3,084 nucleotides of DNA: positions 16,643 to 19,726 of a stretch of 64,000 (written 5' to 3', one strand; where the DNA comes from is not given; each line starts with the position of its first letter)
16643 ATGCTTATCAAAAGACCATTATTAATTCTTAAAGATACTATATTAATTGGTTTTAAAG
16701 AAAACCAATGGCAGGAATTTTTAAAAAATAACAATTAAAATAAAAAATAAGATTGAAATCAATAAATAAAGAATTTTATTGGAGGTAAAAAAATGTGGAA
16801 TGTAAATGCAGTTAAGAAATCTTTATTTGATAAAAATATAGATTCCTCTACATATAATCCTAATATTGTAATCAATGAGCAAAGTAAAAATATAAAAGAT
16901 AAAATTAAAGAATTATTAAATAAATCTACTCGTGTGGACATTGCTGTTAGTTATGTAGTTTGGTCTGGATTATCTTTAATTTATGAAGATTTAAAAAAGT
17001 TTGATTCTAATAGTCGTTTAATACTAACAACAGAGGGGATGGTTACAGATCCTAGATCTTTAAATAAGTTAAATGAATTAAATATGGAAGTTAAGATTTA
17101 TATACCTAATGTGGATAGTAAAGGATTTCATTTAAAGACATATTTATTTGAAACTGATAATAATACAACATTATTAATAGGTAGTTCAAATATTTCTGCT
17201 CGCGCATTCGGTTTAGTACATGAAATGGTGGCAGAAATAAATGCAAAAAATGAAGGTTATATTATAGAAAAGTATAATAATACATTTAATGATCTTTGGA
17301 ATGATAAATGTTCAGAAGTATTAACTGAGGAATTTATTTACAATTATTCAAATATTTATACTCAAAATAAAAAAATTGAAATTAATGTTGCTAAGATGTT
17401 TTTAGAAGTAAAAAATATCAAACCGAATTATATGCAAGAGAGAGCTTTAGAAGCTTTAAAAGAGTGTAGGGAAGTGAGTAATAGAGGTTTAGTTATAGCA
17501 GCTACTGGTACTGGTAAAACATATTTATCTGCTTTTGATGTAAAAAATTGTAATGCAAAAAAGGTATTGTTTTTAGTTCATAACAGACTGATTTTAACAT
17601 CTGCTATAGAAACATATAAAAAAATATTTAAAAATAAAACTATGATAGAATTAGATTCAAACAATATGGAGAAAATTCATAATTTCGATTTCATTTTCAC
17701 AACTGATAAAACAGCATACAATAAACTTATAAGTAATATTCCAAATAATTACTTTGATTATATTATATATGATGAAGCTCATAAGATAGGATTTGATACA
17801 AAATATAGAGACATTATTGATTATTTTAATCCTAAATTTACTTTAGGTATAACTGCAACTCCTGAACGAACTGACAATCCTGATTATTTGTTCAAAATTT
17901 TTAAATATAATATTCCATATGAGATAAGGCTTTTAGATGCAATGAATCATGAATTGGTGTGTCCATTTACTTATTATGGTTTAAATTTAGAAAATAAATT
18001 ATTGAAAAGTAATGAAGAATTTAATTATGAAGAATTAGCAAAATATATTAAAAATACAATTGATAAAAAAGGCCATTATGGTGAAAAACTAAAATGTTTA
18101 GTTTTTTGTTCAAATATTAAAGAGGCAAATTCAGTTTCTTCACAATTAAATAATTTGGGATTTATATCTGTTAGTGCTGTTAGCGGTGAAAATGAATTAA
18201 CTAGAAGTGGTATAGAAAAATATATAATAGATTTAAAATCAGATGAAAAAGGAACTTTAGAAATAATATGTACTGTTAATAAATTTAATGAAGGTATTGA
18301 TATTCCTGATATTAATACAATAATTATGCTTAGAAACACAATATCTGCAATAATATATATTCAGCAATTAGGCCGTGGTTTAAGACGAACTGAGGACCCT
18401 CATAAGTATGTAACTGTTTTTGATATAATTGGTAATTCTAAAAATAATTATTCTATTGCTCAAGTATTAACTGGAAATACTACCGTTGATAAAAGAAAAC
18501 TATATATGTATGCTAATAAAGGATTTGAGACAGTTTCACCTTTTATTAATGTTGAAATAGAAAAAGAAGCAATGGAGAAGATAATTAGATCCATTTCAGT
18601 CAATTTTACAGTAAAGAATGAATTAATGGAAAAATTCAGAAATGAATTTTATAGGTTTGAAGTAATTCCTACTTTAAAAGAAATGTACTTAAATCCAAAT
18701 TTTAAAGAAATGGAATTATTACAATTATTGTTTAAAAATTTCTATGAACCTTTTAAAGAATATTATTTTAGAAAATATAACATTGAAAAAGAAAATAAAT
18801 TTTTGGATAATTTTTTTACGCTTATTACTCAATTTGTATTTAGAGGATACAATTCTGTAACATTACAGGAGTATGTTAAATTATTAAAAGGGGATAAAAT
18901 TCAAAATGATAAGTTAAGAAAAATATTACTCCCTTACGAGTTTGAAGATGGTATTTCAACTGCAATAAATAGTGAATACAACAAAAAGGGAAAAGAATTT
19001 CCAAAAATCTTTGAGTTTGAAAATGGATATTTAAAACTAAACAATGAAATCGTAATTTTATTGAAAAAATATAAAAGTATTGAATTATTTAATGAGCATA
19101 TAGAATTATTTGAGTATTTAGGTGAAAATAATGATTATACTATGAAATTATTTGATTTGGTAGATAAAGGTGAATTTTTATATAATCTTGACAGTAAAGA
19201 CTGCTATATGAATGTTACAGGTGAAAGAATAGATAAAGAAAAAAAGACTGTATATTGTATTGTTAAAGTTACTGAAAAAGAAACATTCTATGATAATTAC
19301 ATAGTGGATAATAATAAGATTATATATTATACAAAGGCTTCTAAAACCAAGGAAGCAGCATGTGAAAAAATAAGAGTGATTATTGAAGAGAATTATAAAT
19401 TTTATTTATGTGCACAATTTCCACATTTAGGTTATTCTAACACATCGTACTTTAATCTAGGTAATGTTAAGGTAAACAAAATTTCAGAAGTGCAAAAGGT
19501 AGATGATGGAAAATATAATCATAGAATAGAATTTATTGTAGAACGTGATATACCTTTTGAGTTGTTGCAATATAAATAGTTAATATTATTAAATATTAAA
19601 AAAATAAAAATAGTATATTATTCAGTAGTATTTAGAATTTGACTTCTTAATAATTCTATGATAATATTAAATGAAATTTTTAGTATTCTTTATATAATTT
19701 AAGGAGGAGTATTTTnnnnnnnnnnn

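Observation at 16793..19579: Single-gene PLD-nuclease/SF2-helicase/DUF3427-like protein, likely a SauUSI-family modification-dependent (Type IV) restriction endonuclease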

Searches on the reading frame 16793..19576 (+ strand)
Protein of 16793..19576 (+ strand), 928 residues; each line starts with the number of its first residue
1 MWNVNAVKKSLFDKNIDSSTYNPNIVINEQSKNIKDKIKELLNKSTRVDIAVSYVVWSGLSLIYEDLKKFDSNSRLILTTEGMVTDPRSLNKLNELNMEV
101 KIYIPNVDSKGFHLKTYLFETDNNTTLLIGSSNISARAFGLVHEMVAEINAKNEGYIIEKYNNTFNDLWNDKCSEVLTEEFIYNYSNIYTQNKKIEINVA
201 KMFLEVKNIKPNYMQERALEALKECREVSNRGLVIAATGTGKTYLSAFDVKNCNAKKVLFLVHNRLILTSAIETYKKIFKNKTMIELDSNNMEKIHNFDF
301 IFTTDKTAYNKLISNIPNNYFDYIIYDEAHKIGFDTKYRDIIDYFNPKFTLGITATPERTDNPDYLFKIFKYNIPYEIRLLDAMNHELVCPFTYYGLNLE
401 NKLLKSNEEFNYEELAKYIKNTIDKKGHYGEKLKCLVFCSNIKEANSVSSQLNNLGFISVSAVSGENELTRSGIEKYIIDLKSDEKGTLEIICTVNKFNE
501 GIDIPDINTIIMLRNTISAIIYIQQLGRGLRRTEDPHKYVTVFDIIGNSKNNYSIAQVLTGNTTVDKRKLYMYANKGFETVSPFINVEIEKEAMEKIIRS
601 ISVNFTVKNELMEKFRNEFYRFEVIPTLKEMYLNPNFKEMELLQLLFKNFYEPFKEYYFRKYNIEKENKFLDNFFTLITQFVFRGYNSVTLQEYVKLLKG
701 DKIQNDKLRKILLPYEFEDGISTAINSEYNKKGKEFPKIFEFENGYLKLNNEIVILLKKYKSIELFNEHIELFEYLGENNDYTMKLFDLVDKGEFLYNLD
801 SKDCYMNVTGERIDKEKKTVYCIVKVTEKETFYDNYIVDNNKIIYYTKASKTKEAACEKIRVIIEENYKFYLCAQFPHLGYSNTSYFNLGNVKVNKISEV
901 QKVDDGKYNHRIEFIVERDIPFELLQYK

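Call 6: search_protein_families(library=pfam, proteins=[window:16793-19576:+], max_evalue=1)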
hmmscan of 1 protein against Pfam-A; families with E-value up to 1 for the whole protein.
window:16793-19576:+ (928 aa): 5 families
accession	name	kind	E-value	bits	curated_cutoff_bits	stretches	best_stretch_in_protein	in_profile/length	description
PF04851.21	ResIII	-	4.5e-35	121.4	22.5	1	209-359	2-164/164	Type III restriction enzyme, res subunit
PF00270.35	DEAD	-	4.3e-11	43.3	26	1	214-359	3-162/167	DEAD/DEAH box helicase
PF13091.12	PLDc_2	-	2e-10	41.1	27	1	39-169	2-132/132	PLD-like domain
PF00271.37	Helicase_C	-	1.8e-09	38.2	23.5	1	428-531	11-108/110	Helicase conserved C-terminal domain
PF18766.7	SWI2_SNF2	-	9.3e-06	25.9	26.7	1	218-413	9-209/221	SWI2/SNF2 ATPase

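Call 7: search_protein_families(library=ncbifam, proteins=[window:16793-19576:+], max_evalue=1)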
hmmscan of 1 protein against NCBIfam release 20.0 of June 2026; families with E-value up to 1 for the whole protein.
window:16793-19576:+ (928 aa): 9 families
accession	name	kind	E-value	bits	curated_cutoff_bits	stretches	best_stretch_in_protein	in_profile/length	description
NF046051.1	restrict_EcoAI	equivalog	5.2e-29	101.2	550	2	191-364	138-320/768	EcoAI/FtnUII family type I restriction enzme subunit R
TIGR04095.1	dnd_restrict_1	equivalog_domain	2.3e-17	63.2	600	2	219-427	14-237/451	DNA phosphorothioation system restriction enzyme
NF053632.1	heli_RadD_YejH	equivalog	7.3e-14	51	720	2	431-553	249-362/573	DNA repair helicase RadD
NF008521.0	PRK11448.1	equivalog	1.1e-12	46.9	729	2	416-546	686-815/1123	type I restriction-modification system endonuclease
NF010337.0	PRK13766.1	equivalog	3e-11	42.2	610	2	202-359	3-175/781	Hef nuclease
NF008744.0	PRK11776.1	equivalog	0.0059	15.2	524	1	433-534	243-338/460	ATP-dependent RNA helicase DbpA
NF008394.0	PRK11192.1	equivalog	0.012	14.5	507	1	433-531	248-340/441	ATP-dependent RNA helicase SrmB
TIGR04121.1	DEXH_lig_assoc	equivalog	0.048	11.3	850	1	201-244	4-43/804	ligase-associated DNA damage response DEXH box helicase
TIGR00438.1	rrmJ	equivalog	0.08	12.4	300.15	1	278-332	54-110/188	23S rRNA (uridine(2552)-2'-O)-methyltransferase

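Call 8: search_protein_families(library=padloc, proteins=[window:16793-19576:+], max_evalue=1)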
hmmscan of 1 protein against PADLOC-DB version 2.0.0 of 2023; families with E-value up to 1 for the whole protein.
window:16793-19576:+ (928 aa): 17 families
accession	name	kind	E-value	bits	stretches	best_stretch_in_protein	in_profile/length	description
PDLC03658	mREase_IV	-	4.6e-87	290.7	1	6-808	11-817/953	Type IV methyl-directed restriction enzyme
PDLC03659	mREase_IV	-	1.6e-61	206.4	1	32-607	34-627/945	Type IV methyl-directed restriction enzyme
PDLC02707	PbeA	-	1.4e-34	117.8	2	97-428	120-483/672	PbeA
PDLC02704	PbeA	-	3.5e-24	83.3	3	279-427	341-487/682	PbeA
PDLC02705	PbeA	-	8.7e-17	58.5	2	109-420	135-472/691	PbeA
PDLC02703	PbeA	-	8.4e-16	55.7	2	93-400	117-449/626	PbeA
PDLC01439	typeIV_DinG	-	2e-09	34.7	2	405-506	384-471/575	CAS-IV-A; associated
PDLC03829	ZacB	-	3.2e-07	27.6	1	100-162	293-344/586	-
PDLC03648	REase_III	-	1.2e-06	25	1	312-534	127-356/871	Type III restriction enzyme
PDLC03042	REase_I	-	2.6e-06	23.1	2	488-546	786-842/1170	Type I restriction enzyme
PDLC03928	PsyrT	-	4.8e-05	19.8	1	434-534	243-337/689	-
PDLC02503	BrxHI|BrxHII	-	0.0016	14.8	1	427-535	245-345/698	BrxHI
PDLC03960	SngC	-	0.0017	15.2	1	423-545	258-369/720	-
PDLC02859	DpdF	-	0.0044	13.5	1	490-532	374-415/545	DpdF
PDLC02872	DpdF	-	0.0088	12.6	1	437-531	400-494/859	DpdF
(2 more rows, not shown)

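Call 9: search_solved_structures(query=window:16793-19576:+, max_evalue=0.01, show_alignments=1)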
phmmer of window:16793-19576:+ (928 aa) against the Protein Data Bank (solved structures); distinct sequences matched with E-value up to 0.01: 13.
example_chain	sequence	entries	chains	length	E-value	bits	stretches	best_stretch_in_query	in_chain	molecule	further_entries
7clg_A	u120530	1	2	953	3.6e-87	296.6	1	7-872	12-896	Putative helicase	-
3h1t_A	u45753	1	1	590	1.4e-15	59.7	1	204-390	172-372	Type I site-specific restriction-modification system, R (Restriction) subunit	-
6p4f_A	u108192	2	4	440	6.1e-10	41.1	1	169-428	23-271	DNA-dependent ATPase XPBII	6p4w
5tnu_A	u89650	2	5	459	7e-10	40.9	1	169-428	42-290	DNA-dependent ATPase XPBII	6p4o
2fwr_A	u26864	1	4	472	5.5e-09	37.9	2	215-369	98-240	DNA repair protein RAD25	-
6p66_A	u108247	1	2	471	5.5e-09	37.9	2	215-369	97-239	DNA repair protein RAD25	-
6jde_B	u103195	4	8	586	1e-05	27.1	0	213-361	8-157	Putative DNA repair helicase RadD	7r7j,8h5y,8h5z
1wp9_A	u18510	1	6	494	0.00015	23.2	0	430-531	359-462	ATP-dependent RNA helicase, putative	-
3v4r_A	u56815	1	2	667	0.00088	20.7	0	205-283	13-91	UvrABC system protein B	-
2d7d_A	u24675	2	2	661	0.001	20.5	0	206-283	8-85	UvrABC system protein B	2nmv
2fzl_A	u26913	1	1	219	0.0027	19.1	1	485-546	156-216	DNA repair protein RAD25, XPB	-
2fz4_A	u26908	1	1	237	0.0033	18.8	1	215-362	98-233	DNA repair protein RAD25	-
9gy7_E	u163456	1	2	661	0.01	17.2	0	204-283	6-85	UvrABC system protein B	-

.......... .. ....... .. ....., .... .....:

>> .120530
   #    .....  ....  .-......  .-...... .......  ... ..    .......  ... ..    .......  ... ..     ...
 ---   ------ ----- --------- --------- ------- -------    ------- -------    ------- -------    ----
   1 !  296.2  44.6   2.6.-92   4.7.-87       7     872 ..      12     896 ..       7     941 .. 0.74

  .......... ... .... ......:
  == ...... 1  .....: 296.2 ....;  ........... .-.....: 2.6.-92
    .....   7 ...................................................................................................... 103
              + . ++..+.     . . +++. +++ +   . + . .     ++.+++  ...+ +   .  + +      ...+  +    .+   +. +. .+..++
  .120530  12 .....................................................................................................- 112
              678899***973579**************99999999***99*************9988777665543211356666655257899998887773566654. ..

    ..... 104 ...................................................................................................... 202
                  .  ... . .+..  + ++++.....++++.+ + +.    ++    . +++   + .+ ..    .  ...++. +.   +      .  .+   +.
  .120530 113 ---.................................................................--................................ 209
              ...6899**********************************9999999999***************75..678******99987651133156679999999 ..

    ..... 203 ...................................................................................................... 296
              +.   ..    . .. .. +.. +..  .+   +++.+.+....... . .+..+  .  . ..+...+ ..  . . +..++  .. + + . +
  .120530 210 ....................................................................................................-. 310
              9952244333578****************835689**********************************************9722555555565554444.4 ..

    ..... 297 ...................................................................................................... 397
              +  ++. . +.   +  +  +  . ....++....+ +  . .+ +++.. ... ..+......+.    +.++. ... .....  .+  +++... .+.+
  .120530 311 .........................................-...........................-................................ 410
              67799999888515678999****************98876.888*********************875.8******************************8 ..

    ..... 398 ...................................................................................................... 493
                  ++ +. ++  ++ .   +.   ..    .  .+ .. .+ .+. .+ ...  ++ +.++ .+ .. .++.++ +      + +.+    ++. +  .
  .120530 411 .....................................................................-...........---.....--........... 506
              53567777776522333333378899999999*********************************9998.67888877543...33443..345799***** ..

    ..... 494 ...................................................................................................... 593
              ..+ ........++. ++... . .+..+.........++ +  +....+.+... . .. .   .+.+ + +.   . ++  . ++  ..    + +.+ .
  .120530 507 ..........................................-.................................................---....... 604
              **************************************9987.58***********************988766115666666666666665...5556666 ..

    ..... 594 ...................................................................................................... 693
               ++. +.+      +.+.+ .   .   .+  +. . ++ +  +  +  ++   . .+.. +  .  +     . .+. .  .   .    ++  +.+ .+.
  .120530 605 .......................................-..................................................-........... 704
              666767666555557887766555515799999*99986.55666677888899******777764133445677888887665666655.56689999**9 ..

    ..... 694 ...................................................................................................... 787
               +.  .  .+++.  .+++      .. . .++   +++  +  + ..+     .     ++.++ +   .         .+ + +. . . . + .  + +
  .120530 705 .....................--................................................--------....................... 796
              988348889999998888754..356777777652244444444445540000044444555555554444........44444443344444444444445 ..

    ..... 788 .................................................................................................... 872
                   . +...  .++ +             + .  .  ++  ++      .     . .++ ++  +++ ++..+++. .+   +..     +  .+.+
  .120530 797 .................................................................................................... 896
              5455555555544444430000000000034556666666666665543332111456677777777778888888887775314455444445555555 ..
